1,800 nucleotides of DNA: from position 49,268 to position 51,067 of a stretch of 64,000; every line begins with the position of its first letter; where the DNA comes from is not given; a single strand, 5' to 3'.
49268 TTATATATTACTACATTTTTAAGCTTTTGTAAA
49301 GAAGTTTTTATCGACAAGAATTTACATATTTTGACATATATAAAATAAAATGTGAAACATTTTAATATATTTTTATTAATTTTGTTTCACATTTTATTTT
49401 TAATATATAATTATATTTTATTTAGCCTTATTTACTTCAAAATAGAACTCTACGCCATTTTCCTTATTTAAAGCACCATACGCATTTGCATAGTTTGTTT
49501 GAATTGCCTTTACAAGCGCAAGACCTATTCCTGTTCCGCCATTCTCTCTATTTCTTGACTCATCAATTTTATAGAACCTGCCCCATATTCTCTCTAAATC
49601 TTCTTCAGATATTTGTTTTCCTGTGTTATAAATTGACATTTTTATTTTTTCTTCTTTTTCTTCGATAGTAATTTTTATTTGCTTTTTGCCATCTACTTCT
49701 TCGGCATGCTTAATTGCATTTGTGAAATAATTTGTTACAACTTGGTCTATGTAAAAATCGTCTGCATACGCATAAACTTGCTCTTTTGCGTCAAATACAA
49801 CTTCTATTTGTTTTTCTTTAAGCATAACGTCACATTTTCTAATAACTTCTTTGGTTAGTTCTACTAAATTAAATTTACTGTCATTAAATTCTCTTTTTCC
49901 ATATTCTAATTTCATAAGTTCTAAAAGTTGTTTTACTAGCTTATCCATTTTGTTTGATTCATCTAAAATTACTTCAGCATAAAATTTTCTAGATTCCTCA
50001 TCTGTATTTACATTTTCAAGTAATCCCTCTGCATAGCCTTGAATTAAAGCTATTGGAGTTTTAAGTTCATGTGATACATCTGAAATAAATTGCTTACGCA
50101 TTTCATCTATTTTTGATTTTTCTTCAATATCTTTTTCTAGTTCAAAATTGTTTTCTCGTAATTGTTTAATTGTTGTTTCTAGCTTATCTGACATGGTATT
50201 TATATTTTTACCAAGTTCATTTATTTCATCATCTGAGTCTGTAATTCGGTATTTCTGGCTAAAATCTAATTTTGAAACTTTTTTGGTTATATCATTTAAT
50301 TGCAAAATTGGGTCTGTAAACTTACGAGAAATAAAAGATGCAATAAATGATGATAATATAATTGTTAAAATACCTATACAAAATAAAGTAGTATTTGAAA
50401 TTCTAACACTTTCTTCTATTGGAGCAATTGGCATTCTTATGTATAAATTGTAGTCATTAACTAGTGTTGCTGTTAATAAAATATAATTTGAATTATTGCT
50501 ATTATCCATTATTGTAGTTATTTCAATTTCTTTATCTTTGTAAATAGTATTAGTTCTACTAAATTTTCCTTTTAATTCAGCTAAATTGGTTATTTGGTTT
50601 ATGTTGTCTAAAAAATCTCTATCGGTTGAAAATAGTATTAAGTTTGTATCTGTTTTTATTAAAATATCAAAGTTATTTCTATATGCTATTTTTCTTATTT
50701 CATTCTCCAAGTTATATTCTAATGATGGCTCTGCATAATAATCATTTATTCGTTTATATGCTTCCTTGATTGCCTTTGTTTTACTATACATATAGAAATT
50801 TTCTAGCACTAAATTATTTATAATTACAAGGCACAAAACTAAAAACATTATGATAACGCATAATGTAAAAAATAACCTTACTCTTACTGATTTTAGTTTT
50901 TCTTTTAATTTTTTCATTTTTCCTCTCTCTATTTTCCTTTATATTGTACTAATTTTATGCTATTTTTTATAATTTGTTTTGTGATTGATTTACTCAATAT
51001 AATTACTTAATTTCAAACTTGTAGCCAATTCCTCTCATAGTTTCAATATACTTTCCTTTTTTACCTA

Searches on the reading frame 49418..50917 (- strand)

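Call 12: search_protein_families(library=pfam, proteins=[window:49418-50917:-])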
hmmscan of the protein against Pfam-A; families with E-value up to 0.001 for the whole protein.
window:49418-50917:- (499 aa): 5 families
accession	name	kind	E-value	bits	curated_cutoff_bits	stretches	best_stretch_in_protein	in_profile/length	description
PF00512.31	HisKA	-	1.2e-17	64.2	26.9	1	273-340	1-66/66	His Kinase A (phospho-acceptor) domain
PF02518.31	HATPase_c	-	6e-17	62.5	26.4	1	390-494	6-106/111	Histidine kinase-, DNA gyrase B-, and HSP90-like ATPase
PF00672.30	HAMP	-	5.3e-09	36.7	25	1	195-247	1-52/53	HAMP domain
PF14501.12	HATPase_c_5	-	2.4e-07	31.1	22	1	392-487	8-92/102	GHKL domain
PF13581.12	HATPase_c_2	-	0.00022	21.7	27.4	1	397-472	39-108/127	Histidine kinase-like ATPase domain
